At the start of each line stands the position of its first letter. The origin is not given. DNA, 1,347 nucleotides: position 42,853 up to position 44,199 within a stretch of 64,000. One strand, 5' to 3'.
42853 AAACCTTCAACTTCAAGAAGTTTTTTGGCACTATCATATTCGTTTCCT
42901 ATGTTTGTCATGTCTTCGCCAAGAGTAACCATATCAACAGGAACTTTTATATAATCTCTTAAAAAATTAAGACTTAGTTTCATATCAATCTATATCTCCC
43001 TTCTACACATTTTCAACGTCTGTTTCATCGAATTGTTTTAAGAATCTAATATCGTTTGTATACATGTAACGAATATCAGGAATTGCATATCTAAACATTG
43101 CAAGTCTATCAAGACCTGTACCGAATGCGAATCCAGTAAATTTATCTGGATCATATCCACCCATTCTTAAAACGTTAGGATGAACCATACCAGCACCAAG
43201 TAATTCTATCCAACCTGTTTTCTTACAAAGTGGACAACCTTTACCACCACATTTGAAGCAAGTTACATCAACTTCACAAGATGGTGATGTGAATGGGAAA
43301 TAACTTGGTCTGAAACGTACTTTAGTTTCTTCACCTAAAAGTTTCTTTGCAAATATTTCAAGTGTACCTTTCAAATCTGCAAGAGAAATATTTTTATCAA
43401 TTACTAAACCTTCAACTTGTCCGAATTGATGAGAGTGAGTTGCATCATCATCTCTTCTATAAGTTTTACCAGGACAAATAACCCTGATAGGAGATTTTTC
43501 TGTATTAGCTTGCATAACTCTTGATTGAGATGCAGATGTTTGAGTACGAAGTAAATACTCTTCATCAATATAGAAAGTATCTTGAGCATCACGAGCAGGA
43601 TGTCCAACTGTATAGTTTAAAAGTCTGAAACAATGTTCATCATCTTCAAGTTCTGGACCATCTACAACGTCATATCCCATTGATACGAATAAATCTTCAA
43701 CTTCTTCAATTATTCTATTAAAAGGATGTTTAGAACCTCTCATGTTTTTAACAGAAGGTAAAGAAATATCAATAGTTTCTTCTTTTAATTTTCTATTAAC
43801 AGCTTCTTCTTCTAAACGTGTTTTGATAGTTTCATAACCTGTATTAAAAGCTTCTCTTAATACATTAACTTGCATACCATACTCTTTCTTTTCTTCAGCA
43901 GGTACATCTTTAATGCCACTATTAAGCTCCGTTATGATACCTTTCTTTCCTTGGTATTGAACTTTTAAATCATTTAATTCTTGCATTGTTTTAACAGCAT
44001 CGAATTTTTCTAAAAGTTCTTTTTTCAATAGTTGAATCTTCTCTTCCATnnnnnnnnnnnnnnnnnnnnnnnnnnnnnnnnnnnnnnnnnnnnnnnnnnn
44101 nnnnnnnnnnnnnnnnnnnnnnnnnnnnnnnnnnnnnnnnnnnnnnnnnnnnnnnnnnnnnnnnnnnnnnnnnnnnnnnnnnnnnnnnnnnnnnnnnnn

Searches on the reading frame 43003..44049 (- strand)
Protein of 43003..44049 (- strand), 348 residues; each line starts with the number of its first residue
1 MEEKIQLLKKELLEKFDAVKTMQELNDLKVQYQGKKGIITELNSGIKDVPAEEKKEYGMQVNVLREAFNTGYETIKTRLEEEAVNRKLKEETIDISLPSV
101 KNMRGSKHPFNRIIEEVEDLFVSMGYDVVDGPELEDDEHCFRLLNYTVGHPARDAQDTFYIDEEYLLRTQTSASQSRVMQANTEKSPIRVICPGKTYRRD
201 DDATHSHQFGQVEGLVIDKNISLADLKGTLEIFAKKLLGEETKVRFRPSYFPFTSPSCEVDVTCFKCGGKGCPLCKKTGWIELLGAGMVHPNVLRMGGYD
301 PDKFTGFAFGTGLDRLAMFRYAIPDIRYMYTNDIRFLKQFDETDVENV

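Call 58: find_homologous_proteins(query=window:43003-44049:-, max_evalue=1e-120)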
Query window:43003-44049:- (348 aa): 7148 proteins with E <= 1e-120 among 8000 candidates; the best 120 are listed.
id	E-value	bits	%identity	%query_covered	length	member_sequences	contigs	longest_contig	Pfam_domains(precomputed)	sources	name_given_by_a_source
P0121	1.7e-230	782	98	100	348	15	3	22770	PF01409.26,PF02912.24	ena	-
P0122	1.1e-211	720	89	100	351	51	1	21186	PF01409.26,PF02912.24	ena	-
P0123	2.3e-206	703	88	100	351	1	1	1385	PF01409.26,PF02912.24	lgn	-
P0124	3.1e-206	702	87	99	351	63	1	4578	PF01409.26,PF02912.24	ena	-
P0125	3.6e-206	702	87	99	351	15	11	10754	PF01409.26,PF02912.24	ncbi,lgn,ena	-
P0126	1.0e-205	701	88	100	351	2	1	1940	PF01409.26,PF02912.24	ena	-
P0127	1.1e-205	700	88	100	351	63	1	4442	PF01409.26,PF02912.24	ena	-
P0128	1.7e-205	700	88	100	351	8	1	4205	PF01409.26,PF02912.24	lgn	-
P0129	2.9e-205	699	88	99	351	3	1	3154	PF01409.26,PF02912.24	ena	-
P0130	3.1e-205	699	87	100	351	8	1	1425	PF01409.26,PF02912.24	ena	-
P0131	4.8e-205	698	87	100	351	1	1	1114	PF01409.26,PF02912.24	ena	-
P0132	6.9e-205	698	86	100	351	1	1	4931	PF01409.26,PF02912.24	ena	-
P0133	8.5e-205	698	85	100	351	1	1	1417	PF01409.26,PF02912.24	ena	-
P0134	8.6e-205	698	88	99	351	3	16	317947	PF01409.26,PF02912.24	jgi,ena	-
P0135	8.7e-205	698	88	99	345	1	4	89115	PF01409.26,PF02912.24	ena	-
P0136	1.0e-204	697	88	100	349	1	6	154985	PF01409.26,PF02912.24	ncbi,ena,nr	ncbi:MAG: phenylalanine--tRNA ligase subunit alpha [Clostridia bacterium]|nr:phenylalanine--tRNA lig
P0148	7.4e-202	688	88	98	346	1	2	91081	PF01409.26,PF02912.24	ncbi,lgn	-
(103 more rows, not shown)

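Call 59: find_encoding_contigs(protein=P0121, flank=4000, max_places=3)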
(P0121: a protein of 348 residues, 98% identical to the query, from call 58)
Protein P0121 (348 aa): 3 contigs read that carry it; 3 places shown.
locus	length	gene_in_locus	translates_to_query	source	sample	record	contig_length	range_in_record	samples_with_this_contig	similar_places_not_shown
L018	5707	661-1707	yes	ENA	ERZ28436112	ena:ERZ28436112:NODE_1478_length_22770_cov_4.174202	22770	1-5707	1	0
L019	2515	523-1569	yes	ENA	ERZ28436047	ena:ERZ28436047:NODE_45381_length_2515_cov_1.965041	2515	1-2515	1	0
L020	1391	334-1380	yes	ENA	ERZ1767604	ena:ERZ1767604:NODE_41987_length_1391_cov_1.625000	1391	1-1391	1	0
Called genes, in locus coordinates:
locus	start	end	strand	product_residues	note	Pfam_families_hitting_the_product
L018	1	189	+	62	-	?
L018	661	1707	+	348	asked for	PF02912:Phe_tRNA-synt_N, PF01409:tRNA-synt_2d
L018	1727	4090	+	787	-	PF01588:tRNA_bind, PF03483:B3_4, PF03484:B5, PF17759:tRNA_synthFbeta, PF03147:FDX-ACB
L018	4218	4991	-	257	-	-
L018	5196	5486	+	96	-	-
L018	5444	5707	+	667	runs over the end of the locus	PF01443:Viral_helicase1 (faint), PF13245:AAA_19 (faint), PF00580:UvrD-helicase, PF13361:UvrD_C, PF13538:UvrD_C_2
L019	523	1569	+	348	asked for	PF02912:Phe_tRNA-synt_N, PF01409:tRNA-synt_2d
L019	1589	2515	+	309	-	?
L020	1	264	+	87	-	?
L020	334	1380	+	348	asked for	PF02912:Phe_tRNA-synt_N, PF01409:tRNA-synt_2d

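Call 60: find_encoding_contigs(protein=P0134, flank=4000, max_places=1)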
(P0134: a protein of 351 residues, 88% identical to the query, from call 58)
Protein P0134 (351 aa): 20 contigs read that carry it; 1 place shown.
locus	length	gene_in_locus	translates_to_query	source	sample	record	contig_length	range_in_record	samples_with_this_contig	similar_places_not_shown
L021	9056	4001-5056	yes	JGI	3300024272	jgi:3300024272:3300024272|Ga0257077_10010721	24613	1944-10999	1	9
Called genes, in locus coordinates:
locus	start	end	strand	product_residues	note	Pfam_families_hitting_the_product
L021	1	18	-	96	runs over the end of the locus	PF01985:CRS1_YhbY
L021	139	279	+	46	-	-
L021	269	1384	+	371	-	PF18975:DUF5711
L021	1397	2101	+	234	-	PF02674:Colicin_V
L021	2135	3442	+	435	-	PF03816:LytR_cpsA_psr, PF13399:LytR_C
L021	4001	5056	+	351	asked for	PF02912:Phe_tRNA-synt_N, PF01409:tRNA-synt_2d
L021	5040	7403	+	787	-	PF01588:tRNA_bind, PF03483:B3_4, PF03484:B5, PF17759:tRNA_synthFbeta, PF03147:FDX-ACB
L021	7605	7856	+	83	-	PF04023:FeoA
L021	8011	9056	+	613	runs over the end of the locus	PF00009:GTP_EFTU (faint), PF00350:Dynamin_N (faint), PF01926:MMR_HSR1, PF02421:FeoB_N, PF09439:SRPRB (weak), PF07670:Gate, PF07664:FeoB_C, PF07670:Gate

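Call 61: find_encoding_contigs(protein=P0136, flank=4000, max_places=1)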
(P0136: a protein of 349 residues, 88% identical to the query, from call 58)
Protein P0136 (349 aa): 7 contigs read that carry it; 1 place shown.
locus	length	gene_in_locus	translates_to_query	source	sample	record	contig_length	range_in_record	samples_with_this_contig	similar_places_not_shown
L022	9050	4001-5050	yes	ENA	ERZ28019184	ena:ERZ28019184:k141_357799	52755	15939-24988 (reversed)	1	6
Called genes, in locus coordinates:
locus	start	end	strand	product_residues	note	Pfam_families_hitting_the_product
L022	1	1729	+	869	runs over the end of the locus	PF00690:Cation_ATPase_N (weak), PF00122:E1-E2_ATPase, PF00702:Hydrolase, PF13246:Cation_ATPase, PF08282:Hydrolase_3 (faint), PF00689:Cation_ATPase_C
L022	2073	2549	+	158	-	PF00246:Peptidase_M14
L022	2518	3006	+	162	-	PF00246:Peptidase_M14 (weak)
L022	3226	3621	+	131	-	-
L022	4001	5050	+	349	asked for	PF02912:Phe_tRNA-synt_N, PF01409:tRNA-synt_2d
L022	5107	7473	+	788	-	PF01588:tRNA_bind, PF03483:B3_4, PF03484:B5, PF17759:tRNA_synthFbeta, PF03147:FDX-ACB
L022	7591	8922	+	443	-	PF00009:GTP_EFTU, PF01926:MMR_HSR1, PF02421:FeoB_N, PF04548:AIG1, PF00009:GTP_EFTU, PF01926:MMR_HSR1, PF02421:FeoB_N, PF04548:AIG1, +7 more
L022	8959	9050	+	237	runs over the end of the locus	PF02660:G3P_acyltransf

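Call 62: find_encoding_contigs(protein=P0148, flank=4000, max_places=1)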
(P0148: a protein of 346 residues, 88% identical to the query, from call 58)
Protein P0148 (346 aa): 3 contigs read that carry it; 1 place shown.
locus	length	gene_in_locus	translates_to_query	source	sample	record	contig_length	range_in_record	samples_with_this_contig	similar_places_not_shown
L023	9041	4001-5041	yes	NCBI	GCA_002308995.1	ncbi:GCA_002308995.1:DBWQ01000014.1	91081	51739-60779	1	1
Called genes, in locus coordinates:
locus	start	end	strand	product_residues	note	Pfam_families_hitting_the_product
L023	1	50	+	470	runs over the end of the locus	PF21377:MurD_N (faint), PF21799:MurD-like_N, PF08245:Mur_ligase_M, PF02875:Mur_ligase_C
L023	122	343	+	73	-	-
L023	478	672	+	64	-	PF01783:Ribosomal_L32p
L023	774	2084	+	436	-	PF17820:PDZ_6 (weak), PF19238:Radical_SAM_2, PF04055:Radical_SAM (weak), PF04459:DUF512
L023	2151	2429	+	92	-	-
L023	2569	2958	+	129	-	-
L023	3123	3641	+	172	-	-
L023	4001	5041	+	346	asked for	PF02912:Phe_tRNA-synt_N, PF01409:tRNA-synt_2d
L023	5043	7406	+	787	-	PF01588:tRNA_bind, PF03483:B3_4, PF03484:B5, PF17759:tRNA_synthFbeta, PF03147:FDX-ACB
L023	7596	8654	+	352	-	PF00155:Aminotran_1_2 (weak), PF01041:DegT_DnrJ_EryC1, PF01212:Beta_elim_lyase (weak)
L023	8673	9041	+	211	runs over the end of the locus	PF02397:Bac_transf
